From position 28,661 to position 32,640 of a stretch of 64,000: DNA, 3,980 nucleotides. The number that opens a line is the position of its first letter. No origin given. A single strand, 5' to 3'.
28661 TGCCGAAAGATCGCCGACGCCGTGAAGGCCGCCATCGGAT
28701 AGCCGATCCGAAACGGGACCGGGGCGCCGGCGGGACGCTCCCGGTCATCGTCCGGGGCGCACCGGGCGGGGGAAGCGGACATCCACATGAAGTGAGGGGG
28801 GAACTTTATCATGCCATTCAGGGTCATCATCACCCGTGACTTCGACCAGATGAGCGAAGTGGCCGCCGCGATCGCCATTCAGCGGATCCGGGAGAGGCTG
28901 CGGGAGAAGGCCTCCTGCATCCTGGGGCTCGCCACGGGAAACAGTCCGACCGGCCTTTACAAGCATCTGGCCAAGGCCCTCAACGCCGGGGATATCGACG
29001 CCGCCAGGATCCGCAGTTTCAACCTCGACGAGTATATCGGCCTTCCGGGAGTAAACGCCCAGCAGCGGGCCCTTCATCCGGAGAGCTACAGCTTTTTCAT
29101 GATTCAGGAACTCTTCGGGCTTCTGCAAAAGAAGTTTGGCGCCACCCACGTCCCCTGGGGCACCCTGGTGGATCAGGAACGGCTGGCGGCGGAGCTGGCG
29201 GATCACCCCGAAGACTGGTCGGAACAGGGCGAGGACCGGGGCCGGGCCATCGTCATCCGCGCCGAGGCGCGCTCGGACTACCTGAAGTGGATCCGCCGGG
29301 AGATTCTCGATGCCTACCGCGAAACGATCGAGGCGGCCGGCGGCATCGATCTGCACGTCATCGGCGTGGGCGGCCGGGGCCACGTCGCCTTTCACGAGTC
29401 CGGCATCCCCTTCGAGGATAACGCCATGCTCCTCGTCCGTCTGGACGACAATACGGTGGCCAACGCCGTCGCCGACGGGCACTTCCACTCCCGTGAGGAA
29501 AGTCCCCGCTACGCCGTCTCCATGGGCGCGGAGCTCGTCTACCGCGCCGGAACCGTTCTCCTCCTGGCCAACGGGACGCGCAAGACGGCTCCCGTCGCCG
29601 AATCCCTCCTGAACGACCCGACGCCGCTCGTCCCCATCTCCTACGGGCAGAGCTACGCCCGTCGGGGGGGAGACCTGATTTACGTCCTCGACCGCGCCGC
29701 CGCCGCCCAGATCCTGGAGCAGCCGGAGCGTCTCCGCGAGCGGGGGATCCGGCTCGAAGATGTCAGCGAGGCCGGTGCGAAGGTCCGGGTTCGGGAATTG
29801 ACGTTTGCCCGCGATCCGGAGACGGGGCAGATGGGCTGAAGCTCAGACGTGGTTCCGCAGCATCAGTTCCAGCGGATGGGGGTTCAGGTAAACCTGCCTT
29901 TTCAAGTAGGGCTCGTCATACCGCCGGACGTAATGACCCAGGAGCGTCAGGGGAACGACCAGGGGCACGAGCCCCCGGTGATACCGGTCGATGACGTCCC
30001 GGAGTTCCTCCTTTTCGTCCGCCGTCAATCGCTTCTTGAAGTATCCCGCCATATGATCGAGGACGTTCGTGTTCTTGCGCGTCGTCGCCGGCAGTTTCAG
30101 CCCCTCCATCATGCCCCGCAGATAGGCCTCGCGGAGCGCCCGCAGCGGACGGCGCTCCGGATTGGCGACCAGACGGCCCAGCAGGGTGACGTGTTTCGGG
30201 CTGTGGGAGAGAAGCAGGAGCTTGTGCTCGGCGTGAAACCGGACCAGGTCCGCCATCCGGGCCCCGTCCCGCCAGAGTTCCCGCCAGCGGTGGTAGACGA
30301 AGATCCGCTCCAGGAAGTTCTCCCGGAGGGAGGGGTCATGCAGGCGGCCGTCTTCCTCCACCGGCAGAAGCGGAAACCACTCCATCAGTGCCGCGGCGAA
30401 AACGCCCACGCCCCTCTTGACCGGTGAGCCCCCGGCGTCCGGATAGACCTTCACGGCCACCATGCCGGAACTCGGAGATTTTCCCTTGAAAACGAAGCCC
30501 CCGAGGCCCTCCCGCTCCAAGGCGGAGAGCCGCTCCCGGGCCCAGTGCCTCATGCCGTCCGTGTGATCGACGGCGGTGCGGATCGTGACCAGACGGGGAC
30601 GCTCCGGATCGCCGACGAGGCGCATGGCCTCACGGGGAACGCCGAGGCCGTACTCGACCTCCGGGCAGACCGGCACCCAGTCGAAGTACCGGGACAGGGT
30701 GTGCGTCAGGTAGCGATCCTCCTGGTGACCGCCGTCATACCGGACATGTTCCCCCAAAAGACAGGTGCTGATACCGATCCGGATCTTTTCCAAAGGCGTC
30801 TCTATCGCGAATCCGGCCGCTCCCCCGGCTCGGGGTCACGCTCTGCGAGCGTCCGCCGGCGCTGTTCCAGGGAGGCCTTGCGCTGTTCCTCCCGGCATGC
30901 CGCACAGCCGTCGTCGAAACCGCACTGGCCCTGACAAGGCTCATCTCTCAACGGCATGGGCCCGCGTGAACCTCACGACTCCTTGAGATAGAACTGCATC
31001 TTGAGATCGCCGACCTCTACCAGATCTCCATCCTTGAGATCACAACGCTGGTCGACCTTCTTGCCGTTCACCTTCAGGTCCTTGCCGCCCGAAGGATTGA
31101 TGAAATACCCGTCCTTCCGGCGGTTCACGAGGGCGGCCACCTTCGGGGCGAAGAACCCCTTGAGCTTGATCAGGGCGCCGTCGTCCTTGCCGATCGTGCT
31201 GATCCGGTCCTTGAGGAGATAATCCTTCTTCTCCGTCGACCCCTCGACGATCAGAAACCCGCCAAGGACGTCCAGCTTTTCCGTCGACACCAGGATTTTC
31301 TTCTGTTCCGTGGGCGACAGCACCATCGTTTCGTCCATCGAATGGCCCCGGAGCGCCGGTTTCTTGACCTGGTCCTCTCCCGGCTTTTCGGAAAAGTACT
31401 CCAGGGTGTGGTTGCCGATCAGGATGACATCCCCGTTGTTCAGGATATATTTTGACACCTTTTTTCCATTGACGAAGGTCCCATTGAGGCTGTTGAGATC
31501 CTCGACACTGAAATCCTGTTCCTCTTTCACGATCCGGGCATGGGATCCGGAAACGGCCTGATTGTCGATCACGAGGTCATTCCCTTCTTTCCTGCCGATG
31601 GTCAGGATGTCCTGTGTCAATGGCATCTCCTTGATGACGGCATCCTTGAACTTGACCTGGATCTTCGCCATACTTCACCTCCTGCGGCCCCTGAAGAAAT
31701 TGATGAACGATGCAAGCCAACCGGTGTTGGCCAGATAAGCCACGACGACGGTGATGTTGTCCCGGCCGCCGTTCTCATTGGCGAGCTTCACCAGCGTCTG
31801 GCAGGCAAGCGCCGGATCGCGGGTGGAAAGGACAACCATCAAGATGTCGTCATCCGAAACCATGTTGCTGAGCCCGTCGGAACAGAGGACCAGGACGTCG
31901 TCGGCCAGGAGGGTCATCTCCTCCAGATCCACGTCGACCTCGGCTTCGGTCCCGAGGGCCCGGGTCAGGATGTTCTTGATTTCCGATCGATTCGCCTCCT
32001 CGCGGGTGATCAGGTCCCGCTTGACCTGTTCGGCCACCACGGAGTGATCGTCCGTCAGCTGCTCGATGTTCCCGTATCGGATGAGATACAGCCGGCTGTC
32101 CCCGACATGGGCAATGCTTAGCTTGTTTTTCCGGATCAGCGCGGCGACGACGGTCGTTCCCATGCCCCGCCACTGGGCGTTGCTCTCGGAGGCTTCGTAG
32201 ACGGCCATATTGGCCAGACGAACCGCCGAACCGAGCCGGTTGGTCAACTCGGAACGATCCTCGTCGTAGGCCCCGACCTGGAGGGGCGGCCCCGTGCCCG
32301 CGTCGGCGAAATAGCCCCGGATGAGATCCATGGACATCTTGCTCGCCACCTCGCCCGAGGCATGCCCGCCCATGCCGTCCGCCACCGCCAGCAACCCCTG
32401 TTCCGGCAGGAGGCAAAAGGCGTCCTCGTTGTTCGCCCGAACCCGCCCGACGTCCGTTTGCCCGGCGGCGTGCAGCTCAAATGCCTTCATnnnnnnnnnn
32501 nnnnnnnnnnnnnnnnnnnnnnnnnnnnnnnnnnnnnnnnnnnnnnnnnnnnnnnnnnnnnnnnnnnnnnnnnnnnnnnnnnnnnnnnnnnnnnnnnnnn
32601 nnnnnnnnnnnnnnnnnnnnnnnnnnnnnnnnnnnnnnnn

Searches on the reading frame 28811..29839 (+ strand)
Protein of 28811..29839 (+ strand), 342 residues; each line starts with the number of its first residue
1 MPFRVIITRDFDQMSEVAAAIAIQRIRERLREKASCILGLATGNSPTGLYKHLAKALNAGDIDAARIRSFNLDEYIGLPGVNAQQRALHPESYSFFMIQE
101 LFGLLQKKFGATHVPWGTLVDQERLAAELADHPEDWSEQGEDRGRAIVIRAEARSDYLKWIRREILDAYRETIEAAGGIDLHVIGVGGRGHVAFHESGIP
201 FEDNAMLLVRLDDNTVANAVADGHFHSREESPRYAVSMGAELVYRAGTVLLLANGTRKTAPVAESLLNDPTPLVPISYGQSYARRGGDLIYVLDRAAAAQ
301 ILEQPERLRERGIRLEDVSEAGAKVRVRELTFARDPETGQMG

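Call 24: search_protein_families(library=ncbifam, proteins=[window:28811-29839:+], max_evalue=0.00001)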
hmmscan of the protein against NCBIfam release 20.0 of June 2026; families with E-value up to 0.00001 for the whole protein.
window:28811-29839:+ (342 aa): 8 families
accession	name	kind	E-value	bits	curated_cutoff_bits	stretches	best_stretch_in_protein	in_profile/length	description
TIGR00502.1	nagB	equivalog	2.2e-38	132.1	236.9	2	4-122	2-114/259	glucosamine-6-phosphate deaminase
NF001684.0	PRK00443.1-4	subfamily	9.6e-38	130.2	326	2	4-121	2-108/260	glucosamine-6-phosphate deaminase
NF002557.0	PRK02122.1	subfamily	8.1e-34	116.7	384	2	167-301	148-275/653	glucosamine-6-phosphate deaminase-like protein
NF001682.0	PRK00443.1-1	equivalog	4.8e-25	88.4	528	2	171-267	111-204/262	glucosamine-6-phosphate deaminase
NF009022.0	PRK12358.1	equivalog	2.3e-18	66.6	247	2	162-301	102-237/239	glucosamine-6-phosphate deaminase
NF001685.0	PRK00443.1-5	equivalog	3.9e-18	65.7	513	2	5-103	3-95/266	glucosamine-6-phosphate deaminase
NF007291.0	PRK09762.1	equivalog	6.1e-15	55.5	271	1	8-79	9-76/236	galactosamine-6-phosphate isomerase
TIGR01198.1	pgl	equivalog_domain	2.6e-10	40.2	124.45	0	175-300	124-233/234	6-phosphogluconolactonase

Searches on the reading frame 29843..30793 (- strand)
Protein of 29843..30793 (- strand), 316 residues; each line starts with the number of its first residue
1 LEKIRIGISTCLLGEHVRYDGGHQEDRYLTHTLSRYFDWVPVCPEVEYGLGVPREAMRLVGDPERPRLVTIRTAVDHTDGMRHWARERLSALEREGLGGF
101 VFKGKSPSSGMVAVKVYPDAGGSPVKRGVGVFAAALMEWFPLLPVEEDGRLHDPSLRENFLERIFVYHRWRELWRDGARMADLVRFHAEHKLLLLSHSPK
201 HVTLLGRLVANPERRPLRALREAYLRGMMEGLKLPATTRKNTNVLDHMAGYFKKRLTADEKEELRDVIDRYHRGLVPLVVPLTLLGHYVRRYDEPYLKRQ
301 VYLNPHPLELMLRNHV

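Call 24: search_protein_families(library=ncbifam, proteins=[window:29843-30793:-], max_evalue=0.00001)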
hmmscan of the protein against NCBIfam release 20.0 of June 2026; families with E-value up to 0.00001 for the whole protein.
window:29843-30793:- (316 aa): 1 family
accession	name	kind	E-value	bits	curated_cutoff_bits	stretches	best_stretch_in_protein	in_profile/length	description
NF007549.0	PRK10167.1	equivalog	1.6e-24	86.5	237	1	158-313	8-164/169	hypothetical protein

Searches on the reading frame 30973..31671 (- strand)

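Call 24: search_protein_families(library=ncbifam, proteins=[window:30973-31671:-], max_evalue=0.00001)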
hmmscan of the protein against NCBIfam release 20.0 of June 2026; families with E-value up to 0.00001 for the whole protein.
window:30973-31671:- (232 aa): 6 families
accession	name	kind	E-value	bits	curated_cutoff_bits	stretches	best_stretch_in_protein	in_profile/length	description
NF049868.1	FhaB_Rv0019c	equivalog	3.4e-21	75.9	125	1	14-91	79-157/158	FHA domain-containing protein FhaB/FipA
NF041660.2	oxygluDhInhib_OdhI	equivalog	1.4e-16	60.6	200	1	17-93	52-128/130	oxoglutarate dehydrogenase inhibitor Odhl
NF033760.1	gliding_GltG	equivalog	8.1e-16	57.7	650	1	10-121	13-123/650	adventurous gliding motility protein GltG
TIGR03354.1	VI_FHA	hypoth_equivalog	1.4e-13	51.5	120.25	1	16-114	19-123/420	type VI secretion system-associated FHA domain protein TagH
NF052573.1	HisKinEspAMyxo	equivalog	3.8e-12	45.1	1400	1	11-96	36-122/755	serine histidine kinase EspA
NF052403.1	ESX1TransRegEspM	equivalog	7.5e-06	25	550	0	14-88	22-95/367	ESX-1 type VII secretion system transcriptional regulator EspM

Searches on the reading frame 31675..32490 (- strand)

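Call 24: search_protein_families(library=ncbifam, proteins=[window:31675-32490:-], max_evalue=0.00001)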
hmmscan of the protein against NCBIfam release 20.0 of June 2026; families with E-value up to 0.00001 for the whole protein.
window:31675-32490:- (271 aa): 2 families
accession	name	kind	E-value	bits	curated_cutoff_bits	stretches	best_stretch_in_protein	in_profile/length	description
NF033484.1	Stp1_PP2C_phos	equivalog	1e-78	264.1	230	1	11-251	1-231/232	Stp1/IreP family PP2C-type Ser/Thr phosphatase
NF011149.0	PRK14559.1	equivalog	2.4e-44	152.1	374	1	3-250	369-628/642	serine/threonine phosphatase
